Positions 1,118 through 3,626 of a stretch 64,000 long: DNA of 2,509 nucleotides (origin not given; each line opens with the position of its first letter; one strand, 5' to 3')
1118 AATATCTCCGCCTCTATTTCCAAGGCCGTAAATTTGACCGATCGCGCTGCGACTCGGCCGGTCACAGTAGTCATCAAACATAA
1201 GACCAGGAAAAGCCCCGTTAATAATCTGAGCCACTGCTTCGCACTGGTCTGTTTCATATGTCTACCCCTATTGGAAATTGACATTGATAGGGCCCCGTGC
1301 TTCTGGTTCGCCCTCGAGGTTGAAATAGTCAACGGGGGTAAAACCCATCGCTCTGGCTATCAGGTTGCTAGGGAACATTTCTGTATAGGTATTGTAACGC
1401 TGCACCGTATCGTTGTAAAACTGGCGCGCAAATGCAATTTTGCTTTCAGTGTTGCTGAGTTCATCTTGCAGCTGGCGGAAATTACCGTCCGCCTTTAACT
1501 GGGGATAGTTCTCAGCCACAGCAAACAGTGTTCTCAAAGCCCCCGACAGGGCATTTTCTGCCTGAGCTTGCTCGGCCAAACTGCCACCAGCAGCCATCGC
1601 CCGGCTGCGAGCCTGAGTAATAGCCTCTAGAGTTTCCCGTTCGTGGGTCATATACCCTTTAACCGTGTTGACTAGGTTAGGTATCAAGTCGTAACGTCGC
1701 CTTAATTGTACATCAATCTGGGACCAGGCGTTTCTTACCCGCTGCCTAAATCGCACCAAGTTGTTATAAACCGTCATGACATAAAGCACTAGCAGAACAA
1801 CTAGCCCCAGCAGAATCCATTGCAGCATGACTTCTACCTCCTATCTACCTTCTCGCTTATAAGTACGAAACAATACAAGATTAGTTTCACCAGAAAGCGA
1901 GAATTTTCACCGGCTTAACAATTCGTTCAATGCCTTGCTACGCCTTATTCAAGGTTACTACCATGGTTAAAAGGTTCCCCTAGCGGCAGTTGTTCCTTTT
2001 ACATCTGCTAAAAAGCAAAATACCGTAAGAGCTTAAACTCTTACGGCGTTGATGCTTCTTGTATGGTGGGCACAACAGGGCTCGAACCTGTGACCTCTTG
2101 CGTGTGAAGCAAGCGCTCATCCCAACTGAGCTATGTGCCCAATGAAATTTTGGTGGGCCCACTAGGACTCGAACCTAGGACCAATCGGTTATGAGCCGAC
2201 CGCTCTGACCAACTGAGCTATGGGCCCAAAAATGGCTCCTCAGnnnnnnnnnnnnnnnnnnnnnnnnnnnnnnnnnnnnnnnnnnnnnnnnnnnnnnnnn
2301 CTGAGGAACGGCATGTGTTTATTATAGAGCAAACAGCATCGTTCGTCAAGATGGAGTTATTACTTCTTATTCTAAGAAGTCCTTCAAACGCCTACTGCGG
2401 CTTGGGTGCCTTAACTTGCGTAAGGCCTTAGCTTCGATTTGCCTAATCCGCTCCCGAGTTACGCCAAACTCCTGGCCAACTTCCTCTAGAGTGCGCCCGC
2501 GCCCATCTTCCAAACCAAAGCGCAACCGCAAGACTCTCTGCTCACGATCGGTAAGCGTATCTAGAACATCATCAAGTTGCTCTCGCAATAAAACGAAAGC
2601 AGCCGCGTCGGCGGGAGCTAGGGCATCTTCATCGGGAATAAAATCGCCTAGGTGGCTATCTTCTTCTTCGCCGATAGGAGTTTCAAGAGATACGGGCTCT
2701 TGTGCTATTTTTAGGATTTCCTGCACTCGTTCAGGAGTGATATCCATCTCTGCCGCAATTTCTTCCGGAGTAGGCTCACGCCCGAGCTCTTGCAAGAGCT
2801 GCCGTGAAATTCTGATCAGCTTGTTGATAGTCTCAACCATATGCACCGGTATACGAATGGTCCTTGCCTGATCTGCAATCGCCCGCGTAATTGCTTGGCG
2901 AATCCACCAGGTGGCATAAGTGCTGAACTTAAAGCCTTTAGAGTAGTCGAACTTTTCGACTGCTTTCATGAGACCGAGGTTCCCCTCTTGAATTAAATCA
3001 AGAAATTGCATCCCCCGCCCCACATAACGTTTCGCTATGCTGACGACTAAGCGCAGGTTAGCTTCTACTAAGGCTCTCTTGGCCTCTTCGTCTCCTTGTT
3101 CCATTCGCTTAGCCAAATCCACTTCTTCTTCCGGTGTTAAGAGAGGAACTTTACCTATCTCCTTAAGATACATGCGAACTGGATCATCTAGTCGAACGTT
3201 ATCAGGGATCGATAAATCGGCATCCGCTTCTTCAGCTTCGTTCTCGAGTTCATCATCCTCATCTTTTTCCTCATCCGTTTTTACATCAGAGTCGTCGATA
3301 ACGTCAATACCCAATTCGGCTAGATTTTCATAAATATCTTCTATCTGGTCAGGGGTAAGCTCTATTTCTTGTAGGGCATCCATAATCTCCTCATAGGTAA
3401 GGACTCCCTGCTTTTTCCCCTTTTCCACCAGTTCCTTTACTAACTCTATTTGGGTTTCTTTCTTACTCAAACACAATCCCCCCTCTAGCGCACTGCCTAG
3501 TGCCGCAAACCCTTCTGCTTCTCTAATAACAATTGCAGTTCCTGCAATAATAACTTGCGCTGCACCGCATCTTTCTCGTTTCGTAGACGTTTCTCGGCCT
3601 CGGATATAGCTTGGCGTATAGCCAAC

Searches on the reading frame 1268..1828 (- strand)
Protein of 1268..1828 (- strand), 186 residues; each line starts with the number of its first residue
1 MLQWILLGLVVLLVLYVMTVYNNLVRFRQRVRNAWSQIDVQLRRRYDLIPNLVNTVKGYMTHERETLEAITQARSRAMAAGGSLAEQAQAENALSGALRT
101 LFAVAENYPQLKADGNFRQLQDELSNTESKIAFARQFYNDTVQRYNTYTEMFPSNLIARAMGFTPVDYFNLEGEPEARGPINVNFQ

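Call 79: search_protein_families(library=pfam, proteins=[window:1268-1828:-], max_evalue=0.001)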
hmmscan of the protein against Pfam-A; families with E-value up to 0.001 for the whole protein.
window:1268-1828:- (186 aa): 1 family
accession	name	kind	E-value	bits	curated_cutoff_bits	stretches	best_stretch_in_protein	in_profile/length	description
PF04011.17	LemA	-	4.6e-61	205.5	26.2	1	34-185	1-149/149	LemA family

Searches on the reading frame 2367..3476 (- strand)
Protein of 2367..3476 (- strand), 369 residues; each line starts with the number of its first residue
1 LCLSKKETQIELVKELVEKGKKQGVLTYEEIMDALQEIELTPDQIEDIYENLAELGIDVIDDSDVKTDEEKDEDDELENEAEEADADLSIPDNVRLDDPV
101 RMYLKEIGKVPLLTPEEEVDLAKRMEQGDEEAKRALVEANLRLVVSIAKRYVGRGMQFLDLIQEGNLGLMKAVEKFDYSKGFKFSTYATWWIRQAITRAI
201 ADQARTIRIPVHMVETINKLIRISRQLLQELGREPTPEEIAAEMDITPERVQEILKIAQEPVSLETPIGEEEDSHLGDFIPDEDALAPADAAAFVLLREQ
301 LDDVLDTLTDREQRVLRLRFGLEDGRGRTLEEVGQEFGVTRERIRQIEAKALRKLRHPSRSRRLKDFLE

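Call 76: find_encoding_contigs(protein=window:2367-3476:-, flank=10000, max_places=2)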
Protein window:2367-3476:- (369 aa): 1 contig read that carries it; 1 place shown.
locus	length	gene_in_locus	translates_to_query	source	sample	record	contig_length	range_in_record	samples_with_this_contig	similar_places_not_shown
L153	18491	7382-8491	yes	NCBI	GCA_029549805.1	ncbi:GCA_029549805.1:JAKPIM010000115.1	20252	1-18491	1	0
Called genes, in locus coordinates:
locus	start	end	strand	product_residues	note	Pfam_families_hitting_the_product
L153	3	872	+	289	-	?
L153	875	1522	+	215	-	PF01791:DeoC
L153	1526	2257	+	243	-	PF11967:RecO_N, PF02565:RecO_C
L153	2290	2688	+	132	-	PF14242:DUF4342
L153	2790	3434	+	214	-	PF08279:HTH_11, PF00571:CBS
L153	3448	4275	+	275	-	PF03618:Kinase-PPPase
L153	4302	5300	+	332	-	PF01966:HD, PF13286:HD_assoc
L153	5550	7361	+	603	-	PF01807:Zn_ribbon_DnaG, PF08275:DNAG_N, PF01751:Toprim, PF13155:Toprim_2, PF13362:Toprim_3, PF13662:Toprim_4, PF10410:DnaB_bind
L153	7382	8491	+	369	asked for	PF03979:Sigma70_r1_1, PF00140:Sigma70_r1_2, PF04542:Sigma70_r2, PF04539:Sigma70_r3, PF04545:Sigma70_r4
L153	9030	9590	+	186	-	PF04011:LemA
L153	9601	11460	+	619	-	-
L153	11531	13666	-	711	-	PF03413:PepSY (faint), PF16244:DUF4901, PF00395:SLH (faint)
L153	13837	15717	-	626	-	PF27449:LtaS_N, PF00884:Sulfatase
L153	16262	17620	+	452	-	PF00324:AA_permease, PF13520:AA_permease_2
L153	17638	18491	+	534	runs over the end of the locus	PF07969:Amidohydro_3, PF01979:Amidohydro_1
